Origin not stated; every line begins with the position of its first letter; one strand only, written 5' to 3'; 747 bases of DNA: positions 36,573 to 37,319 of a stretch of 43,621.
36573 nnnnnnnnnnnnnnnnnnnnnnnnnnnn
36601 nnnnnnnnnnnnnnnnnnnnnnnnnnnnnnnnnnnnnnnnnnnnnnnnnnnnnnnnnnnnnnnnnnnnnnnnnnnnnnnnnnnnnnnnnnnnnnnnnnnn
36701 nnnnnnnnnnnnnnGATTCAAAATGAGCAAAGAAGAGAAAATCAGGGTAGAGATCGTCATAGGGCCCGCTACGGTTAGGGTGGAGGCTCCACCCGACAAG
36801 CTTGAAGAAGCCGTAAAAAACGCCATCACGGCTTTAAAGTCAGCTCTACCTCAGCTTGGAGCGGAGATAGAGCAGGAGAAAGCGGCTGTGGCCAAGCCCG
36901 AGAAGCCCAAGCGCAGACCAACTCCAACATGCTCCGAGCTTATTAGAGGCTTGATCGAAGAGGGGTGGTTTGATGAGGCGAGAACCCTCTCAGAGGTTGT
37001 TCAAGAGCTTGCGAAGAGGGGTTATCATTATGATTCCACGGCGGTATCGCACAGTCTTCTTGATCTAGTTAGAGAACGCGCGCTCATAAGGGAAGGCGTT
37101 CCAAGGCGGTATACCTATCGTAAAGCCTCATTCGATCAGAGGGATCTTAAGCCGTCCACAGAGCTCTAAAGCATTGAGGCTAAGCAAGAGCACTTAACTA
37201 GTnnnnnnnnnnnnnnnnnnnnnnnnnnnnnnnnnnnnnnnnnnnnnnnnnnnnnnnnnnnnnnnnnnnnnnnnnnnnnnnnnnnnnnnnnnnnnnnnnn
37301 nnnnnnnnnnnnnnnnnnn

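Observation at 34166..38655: Unassigned module: NurA-like/HerA-like pair without Mre11-Rad50, flanked by four paralogous beta-hairpin + winged-helix proteins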

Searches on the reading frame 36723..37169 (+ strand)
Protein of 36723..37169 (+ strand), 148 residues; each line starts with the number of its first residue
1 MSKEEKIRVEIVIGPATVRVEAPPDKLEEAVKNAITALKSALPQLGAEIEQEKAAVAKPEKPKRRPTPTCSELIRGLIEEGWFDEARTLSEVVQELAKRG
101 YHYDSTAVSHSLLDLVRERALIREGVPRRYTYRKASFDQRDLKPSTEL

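Call 3: search_protein_families(library=pfam, proteins=[window:36723-37169:+], max_evalue=1)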
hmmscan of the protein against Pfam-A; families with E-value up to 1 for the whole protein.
window:36723-37169:+ (148 aa): 1 family
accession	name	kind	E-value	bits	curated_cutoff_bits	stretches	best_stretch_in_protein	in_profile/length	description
PF17715.6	DUF5560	-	0.2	11.6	25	1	13-72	39-91/165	Family of unknown function (DUF5560)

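Call 4: search_protein_families(library=padloc, proteins=[window:36723-37169:+], max_evalue=1)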
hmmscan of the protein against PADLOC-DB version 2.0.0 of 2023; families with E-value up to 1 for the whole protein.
window:36723-37169:+ (148 aa): 1 family
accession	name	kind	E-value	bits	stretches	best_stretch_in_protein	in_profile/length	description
PDLC04142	capH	-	0.015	14.4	1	25-68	5-48/103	capH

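Call 13: search_protein_families(library=ncbifam, proteins=[window:36723-37169:+], max_evalue=1)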
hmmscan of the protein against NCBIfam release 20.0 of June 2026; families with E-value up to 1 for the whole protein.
window:36723-37169:+ (148 aa): 1 family
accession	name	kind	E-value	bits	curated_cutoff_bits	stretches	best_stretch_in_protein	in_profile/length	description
NF001054.0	PRK00117.2-1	equivalog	0.012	15.7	189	1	73-101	45-73/154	recombination regulator RecX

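Call 58: find_related_loci(query=A6, collection=metagenome_contigs, flank=8000)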
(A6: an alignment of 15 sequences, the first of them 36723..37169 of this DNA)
Query A6 (148 aa) in metagenome_contigs; peptide patterns used: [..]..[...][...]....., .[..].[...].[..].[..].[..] (x = any residue, [..] = any of these).
600 stretches matched a pattern (row limit reached: there are more); 482 encode a relative of the query (tblastn E <= 1e-3); the best 80 are kept; 80 distinct loci.
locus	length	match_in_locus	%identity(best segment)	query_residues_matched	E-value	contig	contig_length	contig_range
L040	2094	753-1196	100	1-148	8e-100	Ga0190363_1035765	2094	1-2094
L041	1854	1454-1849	84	1-135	1e-74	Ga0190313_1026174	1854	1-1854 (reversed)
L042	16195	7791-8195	81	1-135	1e-71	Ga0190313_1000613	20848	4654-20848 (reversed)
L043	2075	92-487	83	1-135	3e-73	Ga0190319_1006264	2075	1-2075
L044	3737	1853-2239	83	1-132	2e-70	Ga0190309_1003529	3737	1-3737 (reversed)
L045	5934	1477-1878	80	1-134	1e-67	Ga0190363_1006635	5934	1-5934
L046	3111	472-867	68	1-135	3e-58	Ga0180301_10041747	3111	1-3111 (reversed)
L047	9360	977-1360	68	1-132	2e-56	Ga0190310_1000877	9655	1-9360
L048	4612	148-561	62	1-141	8e-56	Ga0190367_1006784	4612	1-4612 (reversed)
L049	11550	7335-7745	63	1-141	3e-54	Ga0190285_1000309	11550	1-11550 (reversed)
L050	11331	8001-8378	64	1-132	3e-52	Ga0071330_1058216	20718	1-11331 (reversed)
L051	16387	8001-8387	61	1-135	1e-49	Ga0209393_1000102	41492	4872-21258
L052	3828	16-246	74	58-134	2e-35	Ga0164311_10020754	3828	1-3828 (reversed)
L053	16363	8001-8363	53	2-133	1e-34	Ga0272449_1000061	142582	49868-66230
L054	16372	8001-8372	47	1-132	1e-33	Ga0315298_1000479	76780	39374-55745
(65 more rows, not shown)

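Call 86: search_solved_structures(query=A6, max_evalue=10, show_alignments=2)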
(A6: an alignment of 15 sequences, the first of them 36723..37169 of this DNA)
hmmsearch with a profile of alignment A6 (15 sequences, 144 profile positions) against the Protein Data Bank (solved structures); distinct sequences matched with E-value up to 10: 7.
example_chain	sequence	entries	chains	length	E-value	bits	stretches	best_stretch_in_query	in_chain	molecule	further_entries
7bqq_A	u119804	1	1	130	0.28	14.3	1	23-79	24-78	Gogy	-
3dfg_A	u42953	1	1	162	0.32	14.1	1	30-93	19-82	Regulatory protein recX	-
1up4_A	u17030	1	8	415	0.49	13.6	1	70-108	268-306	6-PHOSPHO-BETA-GLUCOSIDASE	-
1up6_A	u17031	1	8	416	0.49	13.5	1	70-108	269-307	6-PHOSPHO-BETA-GLUCOSIDASE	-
1up7_A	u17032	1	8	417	0.49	13.5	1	70-108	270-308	6-PHOSPHO-BETA-GLUCOSIDASE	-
5idu_A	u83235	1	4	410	0.91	12.7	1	54-77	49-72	Acyl-CoA dehydrogenase domain protein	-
2egg_A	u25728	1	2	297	1.5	12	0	100-126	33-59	Shikimate 5-dehydrogenase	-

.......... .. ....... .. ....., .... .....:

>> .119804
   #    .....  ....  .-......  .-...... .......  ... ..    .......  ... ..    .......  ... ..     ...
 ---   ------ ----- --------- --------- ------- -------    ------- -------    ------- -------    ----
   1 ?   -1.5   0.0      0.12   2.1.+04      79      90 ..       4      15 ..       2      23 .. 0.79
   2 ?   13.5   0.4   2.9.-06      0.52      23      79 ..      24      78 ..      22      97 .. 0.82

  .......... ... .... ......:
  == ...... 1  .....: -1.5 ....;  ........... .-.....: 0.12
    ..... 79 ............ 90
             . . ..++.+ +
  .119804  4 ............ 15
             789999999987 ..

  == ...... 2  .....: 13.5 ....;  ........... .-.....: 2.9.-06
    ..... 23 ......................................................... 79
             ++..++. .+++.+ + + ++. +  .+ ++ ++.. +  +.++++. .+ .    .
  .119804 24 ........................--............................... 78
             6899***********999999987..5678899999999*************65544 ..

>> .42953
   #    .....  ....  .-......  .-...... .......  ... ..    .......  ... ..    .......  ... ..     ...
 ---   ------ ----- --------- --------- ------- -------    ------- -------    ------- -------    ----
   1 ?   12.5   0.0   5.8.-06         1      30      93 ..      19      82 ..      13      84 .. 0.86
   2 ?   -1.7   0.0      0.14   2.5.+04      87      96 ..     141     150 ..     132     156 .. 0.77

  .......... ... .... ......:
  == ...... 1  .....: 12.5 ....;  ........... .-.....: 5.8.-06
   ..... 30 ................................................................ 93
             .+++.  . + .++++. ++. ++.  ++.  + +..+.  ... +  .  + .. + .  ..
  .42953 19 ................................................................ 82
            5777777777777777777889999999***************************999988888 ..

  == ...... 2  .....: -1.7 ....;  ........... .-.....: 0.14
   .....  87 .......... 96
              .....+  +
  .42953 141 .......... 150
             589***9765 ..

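Call 97: search_dna_similar(query=window:36723-37169:+, collection=plasmids, mode=protein, max_evalue=0.001, max_rows=5)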
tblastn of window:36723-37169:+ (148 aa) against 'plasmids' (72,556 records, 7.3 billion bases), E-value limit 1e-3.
No match.

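Call 99: find_related_loci(query=A6, collection=viral_contigs, flank=5000)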
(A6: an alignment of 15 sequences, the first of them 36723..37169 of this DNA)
Query A6 (148 aa) in viral_contigs; peptide patterns used: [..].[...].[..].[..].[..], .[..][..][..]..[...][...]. (x = any residue, [..] = any of these).
37 stretches matched a pattern, but none encodes a relative of the query by tblastn (E <= 1e-3).

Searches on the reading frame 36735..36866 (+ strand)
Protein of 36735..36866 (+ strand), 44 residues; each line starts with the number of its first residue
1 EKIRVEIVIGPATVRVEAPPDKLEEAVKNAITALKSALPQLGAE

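Call 85: search_solved_structures(query=A8, max_evalue=10, show_alignments=3)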
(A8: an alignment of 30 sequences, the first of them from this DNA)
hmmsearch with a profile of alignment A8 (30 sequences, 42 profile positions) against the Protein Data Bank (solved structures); distinct sequences matched with E-value up to 10: 13.
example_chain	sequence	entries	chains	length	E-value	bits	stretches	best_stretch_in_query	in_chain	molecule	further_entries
7rkc_A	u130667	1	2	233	0.13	15.4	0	21-35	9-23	D_3_633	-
9ndl_A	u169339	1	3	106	0.22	14.7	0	2-12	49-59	C2-F8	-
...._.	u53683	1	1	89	0.23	14.6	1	12-35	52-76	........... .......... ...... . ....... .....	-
2qmu_B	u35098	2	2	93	0.26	14.5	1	12-35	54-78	Translation initiation factor 2 alpha subunit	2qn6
9om3_A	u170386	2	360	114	0.3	14.3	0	2-12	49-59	C2-B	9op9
9l7c_B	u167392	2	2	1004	0.53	13.5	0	14-31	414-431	GGDEF domain-containing protein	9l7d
9x25_B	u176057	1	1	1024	0.57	13.4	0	14-31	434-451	GGDEF domain-containing protein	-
8tm9_A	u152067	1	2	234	0.6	13.3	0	21-35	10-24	D_3_633_8x peptide bound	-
2vh3_A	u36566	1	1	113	0.88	12.8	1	17-34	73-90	RANASMURFIN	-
2vh3_B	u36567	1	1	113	0.89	12.8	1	17-34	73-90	RANASMURFIN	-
8tlp_A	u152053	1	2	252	0.9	12.8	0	21-35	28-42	D_3_633_8x, no peptide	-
2ctf_A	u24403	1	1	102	1.5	12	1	4-23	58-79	Vigilin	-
6e9y_A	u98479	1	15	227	5.2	10.3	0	14-34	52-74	DHF38 filament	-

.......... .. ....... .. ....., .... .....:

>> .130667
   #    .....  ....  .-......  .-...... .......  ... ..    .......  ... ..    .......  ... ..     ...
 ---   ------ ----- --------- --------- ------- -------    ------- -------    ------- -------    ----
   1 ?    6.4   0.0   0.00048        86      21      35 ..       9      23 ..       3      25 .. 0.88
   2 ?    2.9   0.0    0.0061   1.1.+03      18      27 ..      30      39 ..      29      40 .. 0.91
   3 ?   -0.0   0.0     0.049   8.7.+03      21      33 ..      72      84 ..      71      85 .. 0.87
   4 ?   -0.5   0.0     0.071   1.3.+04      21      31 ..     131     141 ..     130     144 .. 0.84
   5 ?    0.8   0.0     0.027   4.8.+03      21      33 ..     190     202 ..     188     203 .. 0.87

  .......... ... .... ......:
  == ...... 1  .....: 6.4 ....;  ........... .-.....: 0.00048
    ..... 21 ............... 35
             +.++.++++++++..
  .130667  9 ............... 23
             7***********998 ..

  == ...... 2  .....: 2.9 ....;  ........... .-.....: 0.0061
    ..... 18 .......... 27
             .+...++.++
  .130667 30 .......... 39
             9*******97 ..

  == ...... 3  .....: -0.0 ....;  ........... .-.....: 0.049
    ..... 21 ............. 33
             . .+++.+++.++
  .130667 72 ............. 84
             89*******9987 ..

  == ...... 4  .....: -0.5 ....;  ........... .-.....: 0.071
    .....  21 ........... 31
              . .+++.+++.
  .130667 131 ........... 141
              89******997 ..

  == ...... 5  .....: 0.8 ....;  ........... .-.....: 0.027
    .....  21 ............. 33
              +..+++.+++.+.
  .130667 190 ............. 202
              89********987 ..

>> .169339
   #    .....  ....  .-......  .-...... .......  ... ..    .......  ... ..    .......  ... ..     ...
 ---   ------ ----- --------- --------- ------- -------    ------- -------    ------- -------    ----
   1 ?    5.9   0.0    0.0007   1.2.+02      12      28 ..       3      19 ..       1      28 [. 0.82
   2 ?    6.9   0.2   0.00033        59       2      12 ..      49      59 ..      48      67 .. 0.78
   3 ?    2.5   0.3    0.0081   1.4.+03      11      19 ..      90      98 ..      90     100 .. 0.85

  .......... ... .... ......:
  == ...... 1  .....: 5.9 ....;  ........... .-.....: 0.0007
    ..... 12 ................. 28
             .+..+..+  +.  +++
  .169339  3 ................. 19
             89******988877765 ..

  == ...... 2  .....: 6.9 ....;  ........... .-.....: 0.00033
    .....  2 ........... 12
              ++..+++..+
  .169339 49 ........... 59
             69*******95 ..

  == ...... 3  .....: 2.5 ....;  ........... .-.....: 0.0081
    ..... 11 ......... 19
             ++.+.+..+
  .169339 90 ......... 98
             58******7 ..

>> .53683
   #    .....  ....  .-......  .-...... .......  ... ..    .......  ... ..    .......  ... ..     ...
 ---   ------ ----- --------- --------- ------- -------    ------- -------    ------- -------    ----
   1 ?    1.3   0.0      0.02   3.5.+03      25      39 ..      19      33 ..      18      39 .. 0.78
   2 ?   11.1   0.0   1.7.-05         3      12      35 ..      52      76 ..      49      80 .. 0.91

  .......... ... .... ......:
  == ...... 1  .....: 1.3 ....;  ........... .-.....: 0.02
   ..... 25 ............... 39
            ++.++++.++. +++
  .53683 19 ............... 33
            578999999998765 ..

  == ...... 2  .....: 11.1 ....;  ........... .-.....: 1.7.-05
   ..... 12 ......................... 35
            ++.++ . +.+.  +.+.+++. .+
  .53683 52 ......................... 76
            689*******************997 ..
